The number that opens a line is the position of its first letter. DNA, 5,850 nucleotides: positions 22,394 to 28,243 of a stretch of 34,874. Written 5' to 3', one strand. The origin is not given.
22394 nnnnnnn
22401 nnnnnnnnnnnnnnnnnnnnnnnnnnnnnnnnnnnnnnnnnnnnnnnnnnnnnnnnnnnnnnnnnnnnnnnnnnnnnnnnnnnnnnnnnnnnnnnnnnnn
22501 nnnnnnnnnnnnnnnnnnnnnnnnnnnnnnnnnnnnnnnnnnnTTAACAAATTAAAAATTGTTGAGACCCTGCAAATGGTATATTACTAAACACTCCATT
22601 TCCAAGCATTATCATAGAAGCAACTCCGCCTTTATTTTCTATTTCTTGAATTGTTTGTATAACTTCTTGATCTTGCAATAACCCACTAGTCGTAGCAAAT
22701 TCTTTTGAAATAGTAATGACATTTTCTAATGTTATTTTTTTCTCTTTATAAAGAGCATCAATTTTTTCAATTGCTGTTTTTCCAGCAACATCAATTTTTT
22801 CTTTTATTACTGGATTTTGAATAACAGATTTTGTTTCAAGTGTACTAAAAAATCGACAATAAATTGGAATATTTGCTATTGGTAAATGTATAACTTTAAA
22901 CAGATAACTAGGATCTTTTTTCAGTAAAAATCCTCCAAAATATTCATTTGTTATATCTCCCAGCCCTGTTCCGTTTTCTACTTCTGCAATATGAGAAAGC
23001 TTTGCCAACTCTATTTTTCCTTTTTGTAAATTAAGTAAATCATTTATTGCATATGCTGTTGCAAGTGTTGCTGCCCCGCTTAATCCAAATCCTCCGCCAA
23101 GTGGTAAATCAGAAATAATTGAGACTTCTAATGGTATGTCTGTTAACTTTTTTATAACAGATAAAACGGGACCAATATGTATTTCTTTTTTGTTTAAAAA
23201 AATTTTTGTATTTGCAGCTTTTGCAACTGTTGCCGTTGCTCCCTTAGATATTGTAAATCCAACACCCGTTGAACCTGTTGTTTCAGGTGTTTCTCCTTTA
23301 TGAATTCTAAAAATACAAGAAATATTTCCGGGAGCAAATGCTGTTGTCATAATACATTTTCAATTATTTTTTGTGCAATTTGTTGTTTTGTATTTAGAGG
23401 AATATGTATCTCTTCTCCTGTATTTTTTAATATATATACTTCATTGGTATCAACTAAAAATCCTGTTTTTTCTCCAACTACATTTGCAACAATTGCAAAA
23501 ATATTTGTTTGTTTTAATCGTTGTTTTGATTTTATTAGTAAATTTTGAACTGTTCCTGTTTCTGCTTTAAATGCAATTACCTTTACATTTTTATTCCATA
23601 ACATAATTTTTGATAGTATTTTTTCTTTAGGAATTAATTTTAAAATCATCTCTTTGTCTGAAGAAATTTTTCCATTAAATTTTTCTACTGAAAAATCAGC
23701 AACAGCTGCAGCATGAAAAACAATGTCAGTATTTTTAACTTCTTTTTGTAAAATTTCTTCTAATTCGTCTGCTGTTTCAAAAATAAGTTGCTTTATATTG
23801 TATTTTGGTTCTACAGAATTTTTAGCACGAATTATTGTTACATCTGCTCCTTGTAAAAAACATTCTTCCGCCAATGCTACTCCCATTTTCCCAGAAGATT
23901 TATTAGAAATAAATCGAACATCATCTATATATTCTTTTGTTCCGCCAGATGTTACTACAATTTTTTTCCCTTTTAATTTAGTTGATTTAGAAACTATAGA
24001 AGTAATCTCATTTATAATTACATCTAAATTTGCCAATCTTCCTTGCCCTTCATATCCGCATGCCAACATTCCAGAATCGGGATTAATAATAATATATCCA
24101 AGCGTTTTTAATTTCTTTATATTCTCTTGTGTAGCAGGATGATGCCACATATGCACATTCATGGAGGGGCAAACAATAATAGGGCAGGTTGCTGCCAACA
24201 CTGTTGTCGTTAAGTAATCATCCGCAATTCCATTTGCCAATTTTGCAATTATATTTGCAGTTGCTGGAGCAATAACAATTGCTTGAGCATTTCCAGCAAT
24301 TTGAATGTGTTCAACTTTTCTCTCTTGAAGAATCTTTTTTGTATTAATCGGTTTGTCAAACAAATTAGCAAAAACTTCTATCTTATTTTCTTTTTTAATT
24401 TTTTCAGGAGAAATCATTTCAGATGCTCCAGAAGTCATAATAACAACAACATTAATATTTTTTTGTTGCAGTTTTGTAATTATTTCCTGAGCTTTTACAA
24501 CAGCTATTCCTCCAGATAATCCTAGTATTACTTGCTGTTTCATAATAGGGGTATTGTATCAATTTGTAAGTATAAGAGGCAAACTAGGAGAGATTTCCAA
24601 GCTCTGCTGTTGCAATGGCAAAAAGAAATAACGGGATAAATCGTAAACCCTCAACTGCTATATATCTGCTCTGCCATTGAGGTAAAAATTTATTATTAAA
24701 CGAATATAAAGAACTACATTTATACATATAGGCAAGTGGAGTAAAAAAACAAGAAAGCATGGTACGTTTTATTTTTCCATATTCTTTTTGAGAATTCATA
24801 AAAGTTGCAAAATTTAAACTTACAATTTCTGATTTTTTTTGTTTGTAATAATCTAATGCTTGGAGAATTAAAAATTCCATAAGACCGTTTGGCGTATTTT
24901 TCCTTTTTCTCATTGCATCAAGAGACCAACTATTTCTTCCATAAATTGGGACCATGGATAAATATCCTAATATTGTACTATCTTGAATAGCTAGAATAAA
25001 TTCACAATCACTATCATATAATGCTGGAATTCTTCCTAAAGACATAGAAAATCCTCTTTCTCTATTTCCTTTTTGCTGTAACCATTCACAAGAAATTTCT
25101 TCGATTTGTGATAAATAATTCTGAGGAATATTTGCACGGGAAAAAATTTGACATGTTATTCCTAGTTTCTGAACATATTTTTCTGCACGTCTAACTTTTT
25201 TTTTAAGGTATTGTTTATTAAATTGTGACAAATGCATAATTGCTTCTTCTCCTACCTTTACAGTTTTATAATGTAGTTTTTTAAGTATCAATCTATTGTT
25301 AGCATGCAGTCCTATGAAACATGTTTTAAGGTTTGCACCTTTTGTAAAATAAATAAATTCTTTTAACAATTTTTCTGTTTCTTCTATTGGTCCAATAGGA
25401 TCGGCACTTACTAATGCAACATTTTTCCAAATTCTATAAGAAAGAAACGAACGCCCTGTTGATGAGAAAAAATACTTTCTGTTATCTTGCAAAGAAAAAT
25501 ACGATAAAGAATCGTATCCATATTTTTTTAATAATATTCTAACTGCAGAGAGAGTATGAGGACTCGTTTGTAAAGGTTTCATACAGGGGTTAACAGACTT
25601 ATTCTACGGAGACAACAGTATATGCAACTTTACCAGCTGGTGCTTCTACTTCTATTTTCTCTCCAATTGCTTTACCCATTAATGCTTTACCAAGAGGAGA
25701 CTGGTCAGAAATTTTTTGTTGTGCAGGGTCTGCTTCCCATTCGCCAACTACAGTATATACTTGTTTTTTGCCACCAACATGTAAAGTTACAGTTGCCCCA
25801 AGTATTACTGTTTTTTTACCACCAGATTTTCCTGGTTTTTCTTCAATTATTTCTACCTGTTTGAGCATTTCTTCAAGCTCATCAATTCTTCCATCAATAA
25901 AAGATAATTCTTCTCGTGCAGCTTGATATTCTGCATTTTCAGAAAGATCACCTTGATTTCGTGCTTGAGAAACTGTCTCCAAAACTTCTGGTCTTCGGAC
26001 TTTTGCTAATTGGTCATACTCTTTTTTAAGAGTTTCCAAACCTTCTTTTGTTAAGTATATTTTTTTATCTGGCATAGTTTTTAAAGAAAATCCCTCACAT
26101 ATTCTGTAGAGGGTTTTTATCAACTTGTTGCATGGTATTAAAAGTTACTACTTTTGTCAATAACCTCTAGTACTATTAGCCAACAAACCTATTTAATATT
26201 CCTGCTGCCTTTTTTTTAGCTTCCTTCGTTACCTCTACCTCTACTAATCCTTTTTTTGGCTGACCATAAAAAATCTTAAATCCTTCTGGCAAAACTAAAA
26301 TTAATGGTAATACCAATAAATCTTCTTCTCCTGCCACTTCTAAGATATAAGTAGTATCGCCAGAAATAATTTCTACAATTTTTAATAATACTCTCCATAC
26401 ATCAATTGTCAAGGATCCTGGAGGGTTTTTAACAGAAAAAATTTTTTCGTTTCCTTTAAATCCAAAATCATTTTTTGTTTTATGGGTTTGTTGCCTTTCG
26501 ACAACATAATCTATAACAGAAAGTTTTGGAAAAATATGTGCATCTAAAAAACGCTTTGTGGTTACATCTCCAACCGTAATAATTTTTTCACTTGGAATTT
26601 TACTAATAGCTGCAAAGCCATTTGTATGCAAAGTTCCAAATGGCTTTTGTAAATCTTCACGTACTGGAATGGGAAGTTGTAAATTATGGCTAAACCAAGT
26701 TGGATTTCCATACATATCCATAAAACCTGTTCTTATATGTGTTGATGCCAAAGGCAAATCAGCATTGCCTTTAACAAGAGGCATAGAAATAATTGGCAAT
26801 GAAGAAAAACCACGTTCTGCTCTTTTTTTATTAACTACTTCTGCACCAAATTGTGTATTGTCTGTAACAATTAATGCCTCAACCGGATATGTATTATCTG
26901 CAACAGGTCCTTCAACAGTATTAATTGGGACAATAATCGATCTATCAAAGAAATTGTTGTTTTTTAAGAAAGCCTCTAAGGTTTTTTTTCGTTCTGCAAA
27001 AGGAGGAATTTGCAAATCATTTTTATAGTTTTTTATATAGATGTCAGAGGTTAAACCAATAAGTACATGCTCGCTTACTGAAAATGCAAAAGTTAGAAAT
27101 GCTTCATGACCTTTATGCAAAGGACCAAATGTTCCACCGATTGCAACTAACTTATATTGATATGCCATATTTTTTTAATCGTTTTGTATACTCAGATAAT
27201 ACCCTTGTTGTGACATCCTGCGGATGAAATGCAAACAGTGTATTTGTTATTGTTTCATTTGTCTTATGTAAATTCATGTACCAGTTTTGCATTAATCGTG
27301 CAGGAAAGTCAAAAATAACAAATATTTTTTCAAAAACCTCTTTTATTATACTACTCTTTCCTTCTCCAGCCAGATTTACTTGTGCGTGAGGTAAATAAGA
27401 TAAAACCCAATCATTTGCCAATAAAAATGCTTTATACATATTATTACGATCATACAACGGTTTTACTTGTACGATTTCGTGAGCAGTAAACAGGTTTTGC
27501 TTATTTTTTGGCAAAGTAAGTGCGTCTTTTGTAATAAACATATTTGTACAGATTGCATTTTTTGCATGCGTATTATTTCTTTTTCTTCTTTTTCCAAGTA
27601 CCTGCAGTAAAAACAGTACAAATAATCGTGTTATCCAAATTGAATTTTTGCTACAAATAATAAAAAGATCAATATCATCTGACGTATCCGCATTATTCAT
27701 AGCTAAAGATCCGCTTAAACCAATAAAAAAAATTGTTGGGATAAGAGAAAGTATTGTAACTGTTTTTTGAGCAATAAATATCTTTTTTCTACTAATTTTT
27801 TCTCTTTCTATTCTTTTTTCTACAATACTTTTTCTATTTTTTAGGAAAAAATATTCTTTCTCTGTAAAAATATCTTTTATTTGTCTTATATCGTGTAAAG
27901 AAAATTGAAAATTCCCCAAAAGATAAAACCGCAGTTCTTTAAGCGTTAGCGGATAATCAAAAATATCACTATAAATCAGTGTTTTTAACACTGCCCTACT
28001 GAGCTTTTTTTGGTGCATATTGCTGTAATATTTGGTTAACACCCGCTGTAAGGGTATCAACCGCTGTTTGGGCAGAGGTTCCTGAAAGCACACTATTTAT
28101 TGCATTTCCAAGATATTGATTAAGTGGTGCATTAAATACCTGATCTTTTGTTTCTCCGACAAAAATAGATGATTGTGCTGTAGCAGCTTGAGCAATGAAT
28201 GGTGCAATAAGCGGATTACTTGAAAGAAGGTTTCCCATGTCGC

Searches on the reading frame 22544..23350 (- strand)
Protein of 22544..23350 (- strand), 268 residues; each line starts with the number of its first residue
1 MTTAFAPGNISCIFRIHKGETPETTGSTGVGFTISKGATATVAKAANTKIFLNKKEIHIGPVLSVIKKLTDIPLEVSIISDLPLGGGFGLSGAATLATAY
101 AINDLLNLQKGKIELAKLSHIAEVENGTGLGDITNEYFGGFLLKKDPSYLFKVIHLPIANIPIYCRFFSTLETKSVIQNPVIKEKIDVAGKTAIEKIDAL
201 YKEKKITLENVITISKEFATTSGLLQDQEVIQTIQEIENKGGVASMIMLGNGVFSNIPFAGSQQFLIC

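Call 65: search_protein_families(library=pfam, proteins=[window:22544-23350:-], max_evalue=0.01)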
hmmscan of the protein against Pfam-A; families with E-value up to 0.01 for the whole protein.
window:22544-23350:- (268 aa): 1 family
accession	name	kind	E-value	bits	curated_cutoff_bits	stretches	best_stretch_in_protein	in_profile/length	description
PF00288.32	GHMP_kinases_N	-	2.5e-12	47.3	22.3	1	66-140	7-87/87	GHMP kinases N terminal domain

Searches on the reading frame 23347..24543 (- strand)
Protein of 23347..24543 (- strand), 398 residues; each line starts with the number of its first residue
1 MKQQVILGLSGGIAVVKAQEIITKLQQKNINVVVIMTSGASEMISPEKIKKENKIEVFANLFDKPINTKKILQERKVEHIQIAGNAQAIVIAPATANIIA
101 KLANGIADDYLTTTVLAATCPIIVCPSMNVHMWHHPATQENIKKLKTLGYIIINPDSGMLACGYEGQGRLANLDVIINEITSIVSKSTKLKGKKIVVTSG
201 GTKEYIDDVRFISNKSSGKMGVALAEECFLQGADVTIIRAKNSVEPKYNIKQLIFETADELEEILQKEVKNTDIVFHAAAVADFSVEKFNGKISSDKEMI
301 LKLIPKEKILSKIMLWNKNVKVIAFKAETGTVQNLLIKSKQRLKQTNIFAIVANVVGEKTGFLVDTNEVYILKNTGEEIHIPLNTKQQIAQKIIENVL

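Call 65: search_protein_families(library=pfam, proteins=[window:23347-24543:-], max_evalue=0.01)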
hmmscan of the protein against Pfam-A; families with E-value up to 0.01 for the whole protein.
window:23347-24543:- (398 aa): 3 families
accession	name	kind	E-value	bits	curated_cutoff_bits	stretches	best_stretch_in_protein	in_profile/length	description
PF04127.22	DFP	-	4.3e-48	164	22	1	190-372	1-186/186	DNA/pantothenate metabolism flavoprotein C-terminal domain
PF02441.25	Flavoprotein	-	5.5e-33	114.3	22.7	1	4-172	2-150/162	Flavoprotein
PF01370.27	Epimerase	-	0.0098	15.8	20.9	0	217-283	7-76/240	NAD dependent epimerase/dehydratase family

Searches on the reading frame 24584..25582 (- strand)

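Call 65: search_protein_families(library=pfam, proteins=[window:24584-25582:-], max_evalue=0.01)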
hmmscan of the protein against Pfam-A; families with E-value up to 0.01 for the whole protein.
window:24584-25582:- (332 aa): 1 family
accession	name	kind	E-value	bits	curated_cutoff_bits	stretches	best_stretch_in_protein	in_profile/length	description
PF09924.15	LPG_synthase_C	-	2.8e-59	201.1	27.5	1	17-309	3-297/298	Phosphatidylglycerol lysyltransferase, C-terminal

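Call 69: search_protein_families(library=ncbifam, proteins=[window:24584-25582:-], max_evalue=0.001)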
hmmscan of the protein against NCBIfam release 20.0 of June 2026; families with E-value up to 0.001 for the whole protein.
window:24584-25582:- (332 aa): 2 families
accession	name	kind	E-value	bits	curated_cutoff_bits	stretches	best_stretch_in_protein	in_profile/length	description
NF002821.0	PRK02983.1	equivalog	2.1e-55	188.3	742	1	12-327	247-566/1102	bifunctional lysylphosphatidylglycerol synthetase/lysine--tRNA ligase LysX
NF033480.1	bifunc_MprF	equivalog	1.1e-50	172.8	600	1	5-324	518-836/841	bifunctional lysylphosphatidylglycerol flippase/synthetase MprF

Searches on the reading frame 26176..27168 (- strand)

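Call 65: search_protein_families(library=pfam, proteins=[window:26176-27168:-], max_evalue=0.01)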
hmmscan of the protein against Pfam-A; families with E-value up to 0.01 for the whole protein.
window:26176-27168:- (330 aa): 2 families
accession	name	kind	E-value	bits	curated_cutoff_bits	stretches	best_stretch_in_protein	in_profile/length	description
PF04019.17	DUF359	-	2.9e-30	104.9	25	1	203-328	1-125/126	Protein of unknown function (DUF359)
PF01467.32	CTP_transf_like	-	1.2e-07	32.4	21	1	10-146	2-131/133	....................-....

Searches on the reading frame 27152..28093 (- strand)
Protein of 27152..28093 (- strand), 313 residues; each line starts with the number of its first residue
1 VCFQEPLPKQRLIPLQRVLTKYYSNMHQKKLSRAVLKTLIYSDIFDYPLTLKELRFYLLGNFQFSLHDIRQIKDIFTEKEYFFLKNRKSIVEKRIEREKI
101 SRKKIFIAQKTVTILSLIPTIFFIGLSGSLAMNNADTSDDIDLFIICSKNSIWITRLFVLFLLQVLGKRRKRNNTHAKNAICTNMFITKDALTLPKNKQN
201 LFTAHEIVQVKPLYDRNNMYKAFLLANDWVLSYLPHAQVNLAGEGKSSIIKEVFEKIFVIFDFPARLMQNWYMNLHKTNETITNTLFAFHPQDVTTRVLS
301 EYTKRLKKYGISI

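Call 65: search_protein_families(library=pfam, proteins=[window:27152-28093:-], max_evalue=0.01)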
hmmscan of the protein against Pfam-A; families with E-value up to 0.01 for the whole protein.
window:27152-28093:- (313 aa): 1 family
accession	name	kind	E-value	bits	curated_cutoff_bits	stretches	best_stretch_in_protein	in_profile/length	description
PF18765.7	Polbeta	-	0.00041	20.9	26.9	1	111-159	3-51/93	Polymerase beta, Nucleotidyltransferase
